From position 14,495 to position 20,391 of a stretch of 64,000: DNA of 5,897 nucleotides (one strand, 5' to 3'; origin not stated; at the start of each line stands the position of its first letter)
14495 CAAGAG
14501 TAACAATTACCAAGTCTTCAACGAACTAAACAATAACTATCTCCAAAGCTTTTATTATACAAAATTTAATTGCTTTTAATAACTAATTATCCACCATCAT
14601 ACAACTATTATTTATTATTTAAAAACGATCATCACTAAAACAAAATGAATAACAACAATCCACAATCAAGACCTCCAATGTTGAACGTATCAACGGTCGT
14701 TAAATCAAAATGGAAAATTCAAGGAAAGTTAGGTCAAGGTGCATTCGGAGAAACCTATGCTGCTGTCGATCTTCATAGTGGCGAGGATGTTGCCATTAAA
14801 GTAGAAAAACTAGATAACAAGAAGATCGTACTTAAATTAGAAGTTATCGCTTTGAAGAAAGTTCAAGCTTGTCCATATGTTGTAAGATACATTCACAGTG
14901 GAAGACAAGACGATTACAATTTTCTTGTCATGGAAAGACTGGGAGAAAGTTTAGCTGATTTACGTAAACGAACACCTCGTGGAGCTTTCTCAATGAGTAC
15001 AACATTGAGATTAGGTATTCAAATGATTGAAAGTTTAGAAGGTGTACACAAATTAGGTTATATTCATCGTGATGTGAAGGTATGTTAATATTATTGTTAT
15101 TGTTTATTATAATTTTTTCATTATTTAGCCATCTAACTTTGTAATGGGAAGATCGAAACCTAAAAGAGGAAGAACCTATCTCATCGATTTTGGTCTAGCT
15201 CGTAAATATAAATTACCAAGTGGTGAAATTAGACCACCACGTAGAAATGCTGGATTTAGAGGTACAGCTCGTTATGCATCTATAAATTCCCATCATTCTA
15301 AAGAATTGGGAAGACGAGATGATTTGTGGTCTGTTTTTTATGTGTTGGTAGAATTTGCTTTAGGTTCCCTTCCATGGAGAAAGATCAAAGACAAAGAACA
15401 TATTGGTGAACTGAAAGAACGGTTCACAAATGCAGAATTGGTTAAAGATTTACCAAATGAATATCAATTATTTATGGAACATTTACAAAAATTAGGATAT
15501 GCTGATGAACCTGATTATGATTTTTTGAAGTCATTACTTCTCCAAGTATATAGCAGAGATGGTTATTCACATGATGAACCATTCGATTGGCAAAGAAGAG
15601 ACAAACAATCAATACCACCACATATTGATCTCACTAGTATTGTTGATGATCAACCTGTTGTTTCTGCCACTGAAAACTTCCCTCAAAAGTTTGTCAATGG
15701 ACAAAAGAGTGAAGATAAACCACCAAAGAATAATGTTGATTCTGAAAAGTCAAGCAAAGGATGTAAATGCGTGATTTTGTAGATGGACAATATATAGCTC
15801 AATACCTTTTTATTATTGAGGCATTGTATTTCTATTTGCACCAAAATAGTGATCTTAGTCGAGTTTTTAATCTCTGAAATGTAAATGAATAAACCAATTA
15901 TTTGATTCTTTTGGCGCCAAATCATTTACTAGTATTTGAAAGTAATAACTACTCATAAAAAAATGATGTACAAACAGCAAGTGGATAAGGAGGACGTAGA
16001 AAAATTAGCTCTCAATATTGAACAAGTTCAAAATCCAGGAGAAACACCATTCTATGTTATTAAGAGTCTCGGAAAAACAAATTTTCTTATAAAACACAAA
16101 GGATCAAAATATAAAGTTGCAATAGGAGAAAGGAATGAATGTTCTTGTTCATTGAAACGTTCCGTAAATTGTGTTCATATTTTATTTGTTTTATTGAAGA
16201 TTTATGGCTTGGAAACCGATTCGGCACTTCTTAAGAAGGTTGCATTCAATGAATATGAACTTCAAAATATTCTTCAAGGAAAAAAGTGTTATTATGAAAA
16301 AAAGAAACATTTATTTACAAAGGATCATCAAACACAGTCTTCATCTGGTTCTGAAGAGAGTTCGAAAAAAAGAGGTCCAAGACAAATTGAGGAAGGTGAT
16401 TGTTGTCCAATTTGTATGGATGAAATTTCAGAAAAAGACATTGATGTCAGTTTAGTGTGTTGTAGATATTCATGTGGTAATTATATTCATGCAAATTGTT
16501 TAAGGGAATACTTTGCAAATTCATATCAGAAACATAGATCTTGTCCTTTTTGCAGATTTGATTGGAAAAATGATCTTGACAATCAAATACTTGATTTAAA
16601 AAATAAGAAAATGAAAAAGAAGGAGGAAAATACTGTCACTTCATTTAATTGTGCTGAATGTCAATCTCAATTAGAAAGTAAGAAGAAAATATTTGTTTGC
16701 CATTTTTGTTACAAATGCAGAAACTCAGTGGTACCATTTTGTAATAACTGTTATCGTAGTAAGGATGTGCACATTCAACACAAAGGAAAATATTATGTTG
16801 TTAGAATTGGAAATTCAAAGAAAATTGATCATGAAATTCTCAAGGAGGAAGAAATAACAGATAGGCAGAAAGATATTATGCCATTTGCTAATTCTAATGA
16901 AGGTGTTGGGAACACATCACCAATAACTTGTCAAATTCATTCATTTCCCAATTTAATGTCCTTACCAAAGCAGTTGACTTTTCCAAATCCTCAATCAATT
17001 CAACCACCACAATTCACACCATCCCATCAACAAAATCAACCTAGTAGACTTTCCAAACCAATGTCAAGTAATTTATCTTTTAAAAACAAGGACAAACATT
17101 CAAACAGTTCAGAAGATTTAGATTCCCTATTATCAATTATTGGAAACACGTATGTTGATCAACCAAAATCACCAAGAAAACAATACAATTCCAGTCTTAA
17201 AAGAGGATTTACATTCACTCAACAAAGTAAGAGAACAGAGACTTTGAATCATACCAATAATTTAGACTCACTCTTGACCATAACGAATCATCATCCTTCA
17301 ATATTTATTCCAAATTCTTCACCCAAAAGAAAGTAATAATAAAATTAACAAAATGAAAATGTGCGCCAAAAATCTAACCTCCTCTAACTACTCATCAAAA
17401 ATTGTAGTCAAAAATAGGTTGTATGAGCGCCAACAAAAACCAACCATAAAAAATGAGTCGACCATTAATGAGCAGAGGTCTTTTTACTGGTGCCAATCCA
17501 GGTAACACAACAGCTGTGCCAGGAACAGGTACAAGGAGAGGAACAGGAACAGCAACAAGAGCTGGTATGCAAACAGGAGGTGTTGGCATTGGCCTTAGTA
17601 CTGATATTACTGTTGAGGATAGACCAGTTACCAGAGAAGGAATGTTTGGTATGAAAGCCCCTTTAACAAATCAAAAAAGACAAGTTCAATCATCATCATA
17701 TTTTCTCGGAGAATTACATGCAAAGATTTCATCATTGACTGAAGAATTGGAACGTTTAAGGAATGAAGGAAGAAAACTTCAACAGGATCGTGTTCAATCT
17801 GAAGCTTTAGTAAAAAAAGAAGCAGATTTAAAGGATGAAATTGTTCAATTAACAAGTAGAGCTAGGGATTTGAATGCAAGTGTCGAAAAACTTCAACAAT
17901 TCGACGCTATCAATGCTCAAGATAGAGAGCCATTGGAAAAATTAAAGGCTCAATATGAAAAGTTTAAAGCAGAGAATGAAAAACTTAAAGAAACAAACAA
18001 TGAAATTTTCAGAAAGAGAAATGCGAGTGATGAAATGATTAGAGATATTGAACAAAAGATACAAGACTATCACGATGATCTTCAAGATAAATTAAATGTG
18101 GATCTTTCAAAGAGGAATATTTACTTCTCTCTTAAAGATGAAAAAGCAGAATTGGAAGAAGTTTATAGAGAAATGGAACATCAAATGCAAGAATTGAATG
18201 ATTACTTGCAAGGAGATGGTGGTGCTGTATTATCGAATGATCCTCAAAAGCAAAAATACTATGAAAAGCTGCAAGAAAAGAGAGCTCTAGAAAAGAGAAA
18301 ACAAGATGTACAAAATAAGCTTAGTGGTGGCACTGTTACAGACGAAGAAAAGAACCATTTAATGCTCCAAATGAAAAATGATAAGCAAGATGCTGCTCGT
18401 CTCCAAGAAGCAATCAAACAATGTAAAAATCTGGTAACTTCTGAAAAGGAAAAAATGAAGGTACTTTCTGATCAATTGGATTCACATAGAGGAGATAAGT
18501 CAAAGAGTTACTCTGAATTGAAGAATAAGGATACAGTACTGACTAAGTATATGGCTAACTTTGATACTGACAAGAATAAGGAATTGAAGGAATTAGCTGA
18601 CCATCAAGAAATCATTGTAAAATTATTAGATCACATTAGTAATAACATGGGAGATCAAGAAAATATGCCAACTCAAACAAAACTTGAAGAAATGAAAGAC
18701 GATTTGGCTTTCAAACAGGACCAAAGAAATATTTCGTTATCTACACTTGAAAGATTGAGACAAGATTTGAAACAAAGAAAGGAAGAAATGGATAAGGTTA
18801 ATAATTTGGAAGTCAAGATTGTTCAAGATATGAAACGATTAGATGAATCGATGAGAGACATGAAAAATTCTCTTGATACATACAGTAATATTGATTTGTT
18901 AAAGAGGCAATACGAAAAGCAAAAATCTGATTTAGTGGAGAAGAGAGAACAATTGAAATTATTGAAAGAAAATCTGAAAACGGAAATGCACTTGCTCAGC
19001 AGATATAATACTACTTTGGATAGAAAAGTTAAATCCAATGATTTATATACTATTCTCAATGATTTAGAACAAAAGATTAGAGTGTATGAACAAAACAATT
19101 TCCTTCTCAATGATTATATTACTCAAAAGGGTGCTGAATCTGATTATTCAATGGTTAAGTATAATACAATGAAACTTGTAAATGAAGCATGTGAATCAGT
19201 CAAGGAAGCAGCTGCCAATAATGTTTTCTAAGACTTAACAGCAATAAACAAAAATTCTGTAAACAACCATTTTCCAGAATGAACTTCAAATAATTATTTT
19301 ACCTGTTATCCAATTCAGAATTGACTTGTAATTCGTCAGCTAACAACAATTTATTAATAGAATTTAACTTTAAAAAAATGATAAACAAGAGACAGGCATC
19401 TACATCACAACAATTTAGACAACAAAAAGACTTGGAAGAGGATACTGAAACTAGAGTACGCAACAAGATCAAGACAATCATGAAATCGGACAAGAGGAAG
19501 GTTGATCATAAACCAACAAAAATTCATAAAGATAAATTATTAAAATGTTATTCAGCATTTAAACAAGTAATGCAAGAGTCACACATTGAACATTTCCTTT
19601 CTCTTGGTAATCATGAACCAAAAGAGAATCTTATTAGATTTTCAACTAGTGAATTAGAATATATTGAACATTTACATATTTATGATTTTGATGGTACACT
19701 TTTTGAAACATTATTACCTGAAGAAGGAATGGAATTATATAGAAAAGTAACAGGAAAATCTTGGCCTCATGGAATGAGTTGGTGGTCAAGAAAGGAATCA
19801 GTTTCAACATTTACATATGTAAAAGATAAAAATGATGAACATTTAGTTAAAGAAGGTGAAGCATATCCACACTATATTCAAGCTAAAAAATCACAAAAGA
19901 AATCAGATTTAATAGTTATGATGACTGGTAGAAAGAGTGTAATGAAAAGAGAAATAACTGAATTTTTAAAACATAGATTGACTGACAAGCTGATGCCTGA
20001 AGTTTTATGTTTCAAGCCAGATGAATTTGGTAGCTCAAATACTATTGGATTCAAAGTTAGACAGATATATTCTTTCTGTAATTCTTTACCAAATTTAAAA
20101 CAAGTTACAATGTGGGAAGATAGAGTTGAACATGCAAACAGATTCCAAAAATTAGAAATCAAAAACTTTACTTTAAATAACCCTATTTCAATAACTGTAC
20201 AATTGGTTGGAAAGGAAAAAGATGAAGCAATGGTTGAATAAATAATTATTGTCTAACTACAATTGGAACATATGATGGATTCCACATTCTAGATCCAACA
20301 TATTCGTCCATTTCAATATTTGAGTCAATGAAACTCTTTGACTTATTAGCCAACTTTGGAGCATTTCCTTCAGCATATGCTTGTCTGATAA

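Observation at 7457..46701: Recurrent GC-rich palindrome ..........(A) in short spacers just upstream of start codons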

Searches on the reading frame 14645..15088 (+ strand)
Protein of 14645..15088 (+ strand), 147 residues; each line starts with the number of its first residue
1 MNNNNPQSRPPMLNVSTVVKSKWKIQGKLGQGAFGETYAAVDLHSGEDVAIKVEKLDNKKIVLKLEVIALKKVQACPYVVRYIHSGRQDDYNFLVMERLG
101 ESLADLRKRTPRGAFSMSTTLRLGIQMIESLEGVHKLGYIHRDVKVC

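Call 42: search_protein_families(library=pfam, max_evalue=0.001, proteins=[window:14645-15088:+])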
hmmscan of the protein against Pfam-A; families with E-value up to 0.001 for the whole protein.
window:14645-15088:+ (147 aa): 2 families
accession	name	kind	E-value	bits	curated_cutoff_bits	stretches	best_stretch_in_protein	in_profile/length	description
PF00069.31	Pkinase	-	2e-17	63.9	31.7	1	24-145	2-125/263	Protein kinase domain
PF07714.23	PK_Tyr_Ser-Thr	-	3.3e-08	33.6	23.1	1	25-144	3-128/258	Protein tyrosine and serine/threonine kinase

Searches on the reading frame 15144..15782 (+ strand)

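Call 42: search_protein_families(library=pfam, max_evalue=0.001, proteins=[window:15144-15782:+])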
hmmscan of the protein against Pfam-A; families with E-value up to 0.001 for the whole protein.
window:15144-15782:+ (212 aa): 1 family
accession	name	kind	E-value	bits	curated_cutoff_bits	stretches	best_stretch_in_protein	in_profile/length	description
PF00069.31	Pkinase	-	1.1e-06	28.7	31.7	1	10-109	136-232/263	Protein kinase domain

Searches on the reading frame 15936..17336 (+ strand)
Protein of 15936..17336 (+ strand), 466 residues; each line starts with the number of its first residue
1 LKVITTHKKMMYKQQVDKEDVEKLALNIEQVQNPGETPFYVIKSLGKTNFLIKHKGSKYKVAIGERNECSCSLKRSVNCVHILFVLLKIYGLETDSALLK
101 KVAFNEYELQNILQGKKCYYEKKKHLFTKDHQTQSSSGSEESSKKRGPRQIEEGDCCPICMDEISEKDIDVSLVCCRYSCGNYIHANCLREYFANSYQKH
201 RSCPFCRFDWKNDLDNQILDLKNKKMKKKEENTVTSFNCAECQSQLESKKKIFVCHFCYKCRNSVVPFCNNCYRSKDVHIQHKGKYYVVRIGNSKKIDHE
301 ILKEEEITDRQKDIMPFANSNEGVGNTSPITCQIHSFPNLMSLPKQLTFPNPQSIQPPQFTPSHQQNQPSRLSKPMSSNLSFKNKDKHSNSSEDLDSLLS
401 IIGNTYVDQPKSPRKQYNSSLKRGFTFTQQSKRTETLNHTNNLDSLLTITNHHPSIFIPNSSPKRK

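Call 9: search_protein_families(library=pfam, proteins=[window:15936-17336:+])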
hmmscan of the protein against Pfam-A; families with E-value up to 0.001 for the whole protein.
window:15936-17336:+ (466 aa): 1 family
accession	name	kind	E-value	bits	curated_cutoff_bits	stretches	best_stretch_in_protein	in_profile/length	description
PF13639.12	zf-RING_2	-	5.4e-05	23.8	27.3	1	156-207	2-44/44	Ring finger domain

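Call 34: search_protein_families(library=pfam, max_evalue=0.1, proteins=[window:15963-17336:+])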
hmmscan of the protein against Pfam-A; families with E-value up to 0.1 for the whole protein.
window:15963-17336:+ (457 aa): 3 families
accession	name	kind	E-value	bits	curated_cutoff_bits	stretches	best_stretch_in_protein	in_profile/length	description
PF13639.12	zf-RING_2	-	5.2e-05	23.9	27.3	1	147-198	2-44/44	Ring finger domain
PF04434.22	SWIM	-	0.0015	18.5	19.6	1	50-80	1-37/38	SWIM zinc finger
PF21202.3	SLX1_C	-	0.013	16.2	27.2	1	148-198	2-56/65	Structure-specific endonuclease subunit SLX1, C-terminal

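Call 48: search_solved_structures(query=window:15963-17336:+, max_evalue=1)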
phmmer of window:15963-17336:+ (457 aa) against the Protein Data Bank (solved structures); distinct sequences matched with E-value up to 1: 18.
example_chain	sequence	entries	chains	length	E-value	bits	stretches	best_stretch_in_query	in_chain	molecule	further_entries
9p40_A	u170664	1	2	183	3.3e-17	65.7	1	28-203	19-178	MEKK1 SWIM and RING Domains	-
2ct2_A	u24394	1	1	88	0.0044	19.2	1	144-198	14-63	Tripartite motif protein 32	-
5fey_A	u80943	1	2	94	0.01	18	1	147-198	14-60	E3 ubiquitin-protein ligase TRIM32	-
2ea6_A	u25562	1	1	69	0.011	17.8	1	147-198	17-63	RING finger protein 4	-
6f98_A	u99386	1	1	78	0.014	17.5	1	143-201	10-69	E3 ubiquitin-protein ligase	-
4ppe_A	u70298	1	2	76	0.018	17.1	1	147-199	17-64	E3 ubiquitin-protein ligase RNF4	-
3ng2_A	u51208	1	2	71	0.023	16.8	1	147-199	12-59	RING finger protein 4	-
6a3z_A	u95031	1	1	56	0.053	15.6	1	165-200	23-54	E3 ubiquitin-protein ligase synoviolin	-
2xeu_A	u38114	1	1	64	0.056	15.5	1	147-199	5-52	RING FINGER PROTEIN 4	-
2l0b_A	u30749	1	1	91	0.17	14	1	144-199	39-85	E3 ubiquitin-protein ligase Praja-1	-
6vjz_B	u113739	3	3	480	0.2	13.7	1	144-207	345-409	ERAD-associated E3 ubiquitin-protein ligase HRD1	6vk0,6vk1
2ecm_A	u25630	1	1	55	0.22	13.6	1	147-197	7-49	RING finger and CHY zinc finger domain-containing protein 1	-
6vjy_B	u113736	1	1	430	0.23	13.5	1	144-205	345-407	ERAD-associated E3 ubiquitin-protein ligase HRD1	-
2jrj_A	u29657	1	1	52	0.28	13.2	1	147-198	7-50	Ring finger and CHY zinc finger domain containing protein 1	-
2lxh_C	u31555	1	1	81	0.39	12.7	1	146-206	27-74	E3 ubiquitin-protein ligase AMFR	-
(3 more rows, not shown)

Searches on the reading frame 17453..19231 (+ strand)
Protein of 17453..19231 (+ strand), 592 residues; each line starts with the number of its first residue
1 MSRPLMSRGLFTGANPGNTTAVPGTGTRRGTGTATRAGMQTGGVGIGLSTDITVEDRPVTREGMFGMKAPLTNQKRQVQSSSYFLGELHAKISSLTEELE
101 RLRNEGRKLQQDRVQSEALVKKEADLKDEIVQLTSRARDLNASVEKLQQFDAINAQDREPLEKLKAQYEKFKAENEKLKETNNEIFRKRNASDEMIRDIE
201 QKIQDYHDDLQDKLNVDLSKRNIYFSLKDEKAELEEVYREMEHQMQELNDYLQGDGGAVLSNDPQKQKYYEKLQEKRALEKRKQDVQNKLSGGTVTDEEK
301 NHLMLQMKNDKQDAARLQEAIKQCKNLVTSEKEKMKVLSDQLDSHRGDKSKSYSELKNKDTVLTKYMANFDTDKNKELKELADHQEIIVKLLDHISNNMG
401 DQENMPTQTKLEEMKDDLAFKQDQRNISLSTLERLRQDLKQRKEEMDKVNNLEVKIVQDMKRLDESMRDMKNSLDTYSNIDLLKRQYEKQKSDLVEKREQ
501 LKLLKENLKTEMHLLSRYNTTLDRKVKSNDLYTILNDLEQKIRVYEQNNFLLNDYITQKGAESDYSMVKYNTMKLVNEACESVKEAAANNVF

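Call 9: search_protein_families(library=pfam, proteins=[window:17453-19231:+])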
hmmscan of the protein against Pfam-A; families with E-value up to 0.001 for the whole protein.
window:17453-19231:+ (592 aa): 0 families

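Call 33: search_solved_structures(query=window:17453-19231:+, max_evalue=0.01)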
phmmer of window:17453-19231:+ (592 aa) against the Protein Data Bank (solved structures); distinct sequences matched with E-value up to 0.01: 2.
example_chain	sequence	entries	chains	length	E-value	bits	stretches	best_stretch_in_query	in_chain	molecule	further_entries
8bd7_G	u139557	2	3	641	8.7e-37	130.7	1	15-586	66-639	Intraflagellar transport protein 74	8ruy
6ian_A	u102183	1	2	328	9.2e-17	64.6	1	75-406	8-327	Intraflagellar transport protein 74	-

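Call 34: search_protein_families(library=pfam, max_evalue=0.1, proteins=[window:17453-19231:+])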
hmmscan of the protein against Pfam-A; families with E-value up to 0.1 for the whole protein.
window:17453-19231:+ (592 aa): 1 family
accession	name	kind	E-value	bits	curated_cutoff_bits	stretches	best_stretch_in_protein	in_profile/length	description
PF20329.3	DUF6624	-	0.017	15.1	27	0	114-174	3-61/173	Family of unknown function (DUF6624)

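Call 59: find_encoding_contigs(protein=window:17453-19231:+, flank=3000, max_places=10)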
Protein window:17453-19231:+ (592 aa): 1 contig read that carries it; 1 place shown.
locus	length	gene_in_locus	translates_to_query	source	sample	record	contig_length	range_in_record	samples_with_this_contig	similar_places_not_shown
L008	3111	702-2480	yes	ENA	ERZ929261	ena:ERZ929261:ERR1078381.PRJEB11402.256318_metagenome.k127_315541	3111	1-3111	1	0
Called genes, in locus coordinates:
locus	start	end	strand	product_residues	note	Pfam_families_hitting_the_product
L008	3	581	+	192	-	?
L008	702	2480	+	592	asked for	-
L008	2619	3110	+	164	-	?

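Call 88: find_related_loci(query=window:17453-19231:+, collection=metagenome_contigs, flank=3000)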
Query window:17453-19231:+ (592 aa) in metagenome_contigs; peptide patterns used: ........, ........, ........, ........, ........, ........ (x = any residue, [..] = any of these).
46 stretches matched a pattern, but none encodes a relative of the query by tblastn (E <= 1e-3).

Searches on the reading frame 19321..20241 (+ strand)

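Call 42: search_protein_families(library=pfam, max_evalue=0.001, proteins=[window:19321-20241:+])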
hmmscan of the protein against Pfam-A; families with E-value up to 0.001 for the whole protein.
window:19321-20241:+ (306 aa): 1 family
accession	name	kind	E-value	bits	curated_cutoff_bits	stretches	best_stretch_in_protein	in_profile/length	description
PF10307.15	HAD_SAK_1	-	1.7e-13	51.2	25.6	1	144-297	18-179/203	HAD domain family 1 in Swiss Army Knife RNA repair proteins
